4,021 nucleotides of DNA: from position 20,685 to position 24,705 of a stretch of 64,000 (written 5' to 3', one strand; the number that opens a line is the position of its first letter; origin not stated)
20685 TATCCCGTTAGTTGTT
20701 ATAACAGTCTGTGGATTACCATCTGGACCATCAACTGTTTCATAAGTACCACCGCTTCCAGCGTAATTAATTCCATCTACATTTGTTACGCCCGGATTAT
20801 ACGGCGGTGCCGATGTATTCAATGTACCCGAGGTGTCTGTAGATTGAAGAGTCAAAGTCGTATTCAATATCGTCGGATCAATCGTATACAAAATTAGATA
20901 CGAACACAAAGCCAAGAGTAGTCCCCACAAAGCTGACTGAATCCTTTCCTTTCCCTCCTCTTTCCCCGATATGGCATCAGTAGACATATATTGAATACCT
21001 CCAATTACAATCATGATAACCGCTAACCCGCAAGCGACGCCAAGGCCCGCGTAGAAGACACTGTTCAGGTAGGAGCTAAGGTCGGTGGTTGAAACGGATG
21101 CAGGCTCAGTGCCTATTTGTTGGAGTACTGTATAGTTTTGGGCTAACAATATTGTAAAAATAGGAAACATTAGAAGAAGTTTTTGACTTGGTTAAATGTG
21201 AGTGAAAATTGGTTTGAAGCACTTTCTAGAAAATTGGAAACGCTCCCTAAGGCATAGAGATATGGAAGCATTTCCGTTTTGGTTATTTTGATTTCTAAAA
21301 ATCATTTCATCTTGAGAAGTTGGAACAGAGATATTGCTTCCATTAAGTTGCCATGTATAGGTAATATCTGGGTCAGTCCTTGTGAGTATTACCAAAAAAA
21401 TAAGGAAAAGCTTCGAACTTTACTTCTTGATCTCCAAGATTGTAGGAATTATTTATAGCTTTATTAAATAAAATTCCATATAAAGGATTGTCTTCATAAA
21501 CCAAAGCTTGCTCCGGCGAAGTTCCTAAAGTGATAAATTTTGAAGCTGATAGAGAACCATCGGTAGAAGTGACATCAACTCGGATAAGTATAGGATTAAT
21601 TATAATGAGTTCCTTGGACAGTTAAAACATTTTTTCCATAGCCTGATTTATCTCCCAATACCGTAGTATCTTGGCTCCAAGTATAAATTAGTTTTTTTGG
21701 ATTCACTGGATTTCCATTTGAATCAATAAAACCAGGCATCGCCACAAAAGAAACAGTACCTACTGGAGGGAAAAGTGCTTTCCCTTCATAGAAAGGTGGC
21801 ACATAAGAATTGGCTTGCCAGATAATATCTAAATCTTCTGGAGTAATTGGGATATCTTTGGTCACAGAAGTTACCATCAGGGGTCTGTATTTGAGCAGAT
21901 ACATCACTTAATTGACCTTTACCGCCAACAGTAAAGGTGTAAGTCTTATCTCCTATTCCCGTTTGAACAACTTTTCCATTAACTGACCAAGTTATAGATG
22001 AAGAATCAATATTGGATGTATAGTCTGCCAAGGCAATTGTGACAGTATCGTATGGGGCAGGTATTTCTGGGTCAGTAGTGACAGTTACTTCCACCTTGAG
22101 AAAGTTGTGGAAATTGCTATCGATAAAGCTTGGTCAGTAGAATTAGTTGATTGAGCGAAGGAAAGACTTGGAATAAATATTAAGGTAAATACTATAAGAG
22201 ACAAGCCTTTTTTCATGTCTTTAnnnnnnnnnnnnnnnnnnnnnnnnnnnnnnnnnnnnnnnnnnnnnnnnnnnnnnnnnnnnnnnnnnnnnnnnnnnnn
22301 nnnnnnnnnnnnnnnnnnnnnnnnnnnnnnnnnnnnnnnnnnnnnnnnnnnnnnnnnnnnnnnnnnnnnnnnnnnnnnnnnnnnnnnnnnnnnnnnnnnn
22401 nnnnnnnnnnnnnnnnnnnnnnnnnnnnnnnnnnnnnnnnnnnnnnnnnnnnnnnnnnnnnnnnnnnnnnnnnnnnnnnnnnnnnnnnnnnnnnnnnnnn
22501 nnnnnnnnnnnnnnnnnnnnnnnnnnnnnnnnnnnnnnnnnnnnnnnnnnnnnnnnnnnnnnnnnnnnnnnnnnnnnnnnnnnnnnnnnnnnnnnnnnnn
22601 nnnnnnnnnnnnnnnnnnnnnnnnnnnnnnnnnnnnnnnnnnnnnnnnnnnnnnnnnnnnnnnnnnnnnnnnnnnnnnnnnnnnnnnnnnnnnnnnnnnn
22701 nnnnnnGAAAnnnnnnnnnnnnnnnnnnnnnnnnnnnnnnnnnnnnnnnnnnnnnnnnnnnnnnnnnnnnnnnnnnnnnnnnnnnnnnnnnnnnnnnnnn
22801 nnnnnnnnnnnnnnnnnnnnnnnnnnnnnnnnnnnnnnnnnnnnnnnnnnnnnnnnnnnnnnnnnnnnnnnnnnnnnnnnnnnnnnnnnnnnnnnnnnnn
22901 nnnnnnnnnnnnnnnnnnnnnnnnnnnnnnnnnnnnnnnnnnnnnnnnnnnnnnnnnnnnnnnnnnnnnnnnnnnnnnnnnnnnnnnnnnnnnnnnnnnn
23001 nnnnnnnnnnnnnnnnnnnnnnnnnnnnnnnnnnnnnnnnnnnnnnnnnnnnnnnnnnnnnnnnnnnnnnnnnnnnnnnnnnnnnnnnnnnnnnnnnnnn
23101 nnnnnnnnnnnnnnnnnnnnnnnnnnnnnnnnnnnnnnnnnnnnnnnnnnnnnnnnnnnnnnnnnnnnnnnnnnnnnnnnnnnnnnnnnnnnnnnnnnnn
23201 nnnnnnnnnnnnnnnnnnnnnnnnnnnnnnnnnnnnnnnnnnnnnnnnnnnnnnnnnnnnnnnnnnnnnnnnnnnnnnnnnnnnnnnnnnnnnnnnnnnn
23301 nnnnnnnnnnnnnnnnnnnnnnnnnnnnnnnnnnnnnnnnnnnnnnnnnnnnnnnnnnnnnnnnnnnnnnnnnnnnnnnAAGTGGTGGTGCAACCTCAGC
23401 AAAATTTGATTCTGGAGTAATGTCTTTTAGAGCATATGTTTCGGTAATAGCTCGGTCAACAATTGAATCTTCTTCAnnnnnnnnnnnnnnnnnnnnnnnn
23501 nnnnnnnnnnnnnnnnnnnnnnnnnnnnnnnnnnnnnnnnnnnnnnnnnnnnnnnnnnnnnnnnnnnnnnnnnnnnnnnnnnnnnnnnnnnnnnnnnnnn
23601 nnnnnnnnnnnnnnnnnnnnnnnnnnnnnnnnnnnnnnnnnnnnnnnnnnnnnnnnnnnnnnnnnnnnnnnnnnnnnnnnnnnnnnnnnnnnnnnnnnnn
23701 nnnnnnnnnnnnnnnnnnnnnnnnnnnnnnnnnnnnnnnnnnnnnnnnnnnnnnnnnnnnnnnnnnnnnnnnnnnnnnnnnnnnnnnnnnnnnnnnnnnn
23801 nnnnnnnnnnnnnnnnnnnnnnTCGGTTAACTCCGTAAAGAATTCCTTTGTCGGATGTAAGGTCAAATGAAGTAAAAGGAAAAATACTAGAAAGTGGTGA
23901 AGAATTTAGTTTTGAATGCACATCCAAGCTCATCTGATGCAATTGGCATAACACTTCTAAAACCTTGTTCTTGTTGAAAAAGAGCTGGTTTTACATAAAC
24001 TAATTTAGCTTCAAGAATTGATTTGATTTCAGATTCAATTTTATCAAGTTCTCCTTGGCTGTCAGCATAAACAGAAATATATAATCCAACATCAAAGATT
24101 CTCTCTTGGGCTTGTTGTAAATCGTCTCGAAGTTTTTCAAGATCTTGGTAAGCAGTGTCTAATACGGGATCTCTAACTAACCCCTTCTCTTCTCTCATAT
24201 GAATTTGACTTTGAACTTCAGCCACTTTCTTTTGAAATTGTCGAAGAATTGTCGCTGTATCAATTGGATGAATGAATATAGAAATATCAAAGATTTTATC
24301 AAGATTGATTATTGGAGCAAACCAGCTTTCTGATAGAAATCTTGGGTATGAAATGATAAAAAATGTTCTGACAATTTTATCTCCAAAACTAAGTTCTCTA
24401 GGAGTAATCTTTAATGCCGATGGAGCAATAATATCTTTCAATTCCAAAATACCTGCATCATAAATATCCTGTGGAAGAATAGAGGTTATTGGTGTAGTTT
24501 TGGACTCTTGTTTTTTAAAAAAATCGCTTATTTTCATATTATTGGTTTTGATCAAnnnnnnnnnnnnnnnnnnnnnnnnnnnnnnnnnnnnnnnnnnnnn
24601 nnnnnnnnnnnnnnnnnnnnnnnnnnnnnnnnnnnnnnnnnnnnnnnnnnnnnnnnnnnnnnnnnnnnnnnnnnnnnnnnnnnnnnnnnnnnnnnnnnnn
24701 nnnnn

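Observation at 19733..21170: Tandem pilin-like paralogues, one fused to a GH75/RlpA-like hydrolase domain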

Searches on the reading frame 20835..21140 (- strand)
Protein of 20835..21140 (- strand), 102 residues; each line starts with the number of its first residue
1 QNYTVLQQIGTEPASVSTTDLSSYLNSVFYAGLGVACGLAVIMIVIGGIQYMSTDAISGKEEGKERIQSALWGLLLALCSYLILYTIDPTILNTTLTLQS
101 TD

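Call 71: search_solved_structures(query=A5, max_evalue=10, show_alignments=2)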
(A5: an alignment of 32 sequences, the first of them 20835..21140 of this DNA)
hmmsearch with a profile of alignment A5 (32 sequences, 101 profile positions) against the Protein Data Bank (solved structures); distinct sequences matched with E-value up to 10: 1.
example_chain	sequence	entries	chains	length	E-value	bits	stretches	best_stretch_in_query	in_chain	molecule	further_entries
5gko_A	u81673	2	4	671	2.6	11.4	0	17-54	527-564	Macrolide export ATP-binding/permease protein MacB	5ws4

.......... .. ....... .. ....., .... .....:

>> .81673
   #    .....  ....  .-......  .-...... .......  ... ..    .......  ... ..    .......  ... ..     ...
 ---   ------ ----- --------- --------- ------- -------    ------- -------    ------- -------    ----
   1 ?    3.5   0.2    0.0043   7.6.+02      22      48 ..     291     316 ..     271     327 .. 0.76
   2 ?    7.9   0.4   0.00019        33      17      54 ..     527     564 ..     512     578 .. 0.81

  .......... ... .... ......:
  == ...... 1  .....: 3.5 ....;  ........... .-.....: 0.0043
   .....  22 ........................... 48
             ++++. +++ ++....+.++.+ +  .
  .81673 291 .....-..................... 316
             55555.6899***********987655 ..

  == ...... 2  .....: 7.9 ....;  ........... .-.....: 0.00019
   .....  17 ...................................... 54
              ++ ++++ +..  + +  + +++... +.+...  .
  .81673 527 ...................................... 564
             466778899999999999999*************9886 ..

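Call 74: predict_structure(alignment_id=A5)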
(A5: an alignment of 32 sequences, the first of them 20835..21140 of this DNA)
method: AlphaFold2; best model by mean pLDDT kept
length: 102 residues; sequences in the alignment: 32
mean_pLDDT: 74.0   pTM: 0.50
mean pLDDT of the five models: 74.0, 72.7, 71.6, 68.3, 65.5
residues with pLDDT >= 90: 23; 70-90: 44; 50-70: 18; < 50: 17
segments of 3 or more residues with pLDDT < 50: 10-15, 98-102
pLDDT, mean of each block of 10 residues (from residue 1): 50 51 79 91 91 79 89 90 76 51 39
secondary structure, 60 per line:
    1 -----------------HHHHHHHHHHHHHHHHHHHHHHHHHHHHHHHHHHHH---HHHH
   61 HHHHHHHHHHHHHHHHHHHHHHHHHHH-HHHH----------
elements in order: H18-53 H57-87 H89-92

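Call 76: fold_search(model_id=the predicted structure, library=pdb)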
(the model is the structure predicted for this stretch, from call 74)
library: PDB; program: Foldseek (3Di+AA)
matches with E <= 10: 185; with E <= 0.001: 0
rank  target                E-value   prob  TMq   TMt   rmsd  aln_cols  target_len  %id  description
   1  3txq_A                6.6e-01  0.38  0.33  0.37  15.3        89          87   11  Crystal Structure of phage 44RR small terminase gp16 (released 2011-12-28)
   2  9oox_A                8.4e-01  0.80  0.51  0.54  13.3        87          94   13  Cryo-EM Structure of the Escherichia phage HK446 Rip1 in complex with the Enterobacteria phage T6 small terminase (released 2026-02-04)
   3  3txs_A                8.4e-01  0.33  0.34  0.37  15.3        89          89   11  Crystal Structure of phage 44RR small terminase gp16 (released 2011-12-28)
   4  3txs_C                8.9e-01  0.63  0.45  0.49  14.5        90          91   10  Crystal Structure of phage 44RR small terminase gp16 (released 2011-12-28)
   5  3txs_B                1.0e+00  0.28  0.33  0.36  16.2        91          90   13  Crystal Structure of phage 44RR small terminase gp16 (released 2011-12-28)
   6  9div_C                1.1e+00  0.28  0.36  0.29   5.7        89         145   11  The crystal structure of de novo designed ChuA binding protein C8 (released 2025-05-21)
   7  9umg_A                1.6e+00  0.44  0.46  0.44   9.2        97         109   18  Cryo-EM structure of VTC complex(Vtc5/Vtc4/Vtc3/Vtc1) (released 2026-01-21)
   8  5a63_D                1.6e+00  0.38  0.36  0.36  12.3        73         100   19  Cryo-EM structure of the human gamma-secretase complex at 3.4 angstrom resolution. (released 2015-08-05)
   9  8vvi_C                1.7e+00  0.47  0.44  0.45   6.6        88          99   15  Cryo-EM structure of a type II ZorAB complex from Sulfuricurvum kujiense (released 2025-02-05)
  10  6lqg_D                1.7e+00  0.35  0.36  0.38  12.4        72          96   17  Human gamma-secretase in complex with small molecule Avagacestat (released 2021-01-27)
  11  9div_A                1.7e+00  0.23  0.38  0.31   5.7        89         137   11  The crystal structure of de novo designed ChuA binding protein C8 (released 2025-05-21)
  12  9div_F                1.8e+00  0.21  0.38  0.32   5.7        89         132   11  The crystal structure of de novo designed ChuA binding protein C8 (released 2025-05-21)
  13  9rxe_MODEL_1_A        1.8e+00  0.18  0.27  0.26   8.7        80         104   12  Solution structure of the HR1c domain of human PKN1 (released 2025-12-31)
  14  4afl_F                1.9e+00  0.82  0.62  0.69   3.9        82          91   15  The crystal structure of the ING4 dimerization domain reveals the functional organization of the ING family of chromat (released 2012-02-22)
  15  4afl_D                2.1e+00  0.77  0.60  0.64   3.0        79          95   15  The crystal structure of the ING4 dimerization domain reveals the functional organization of the ING family of chromat (released 2012-02-22)
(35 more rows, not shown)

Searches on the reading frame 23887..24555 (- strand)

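Call 18: search_protein_families(library=pfam, proteins=[window:23887-24555:-], max_evalue=0.01)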
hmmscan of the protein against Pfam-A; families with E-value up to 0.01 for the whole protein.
window:23887-24555:- (222 aa): 2 families
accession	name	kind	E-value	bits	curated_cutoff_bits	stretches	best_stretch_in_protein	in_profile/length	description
PF11130.14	TraC_F_IV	-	0.0011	18.5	28.1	1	130-206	299-374/375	TraC protein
PF03135.19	CagE_TrbE_VirB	-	0.0056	17.1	21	1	133-204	122-196/204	CagE, TrbE, VirB family, component of type IV transporter system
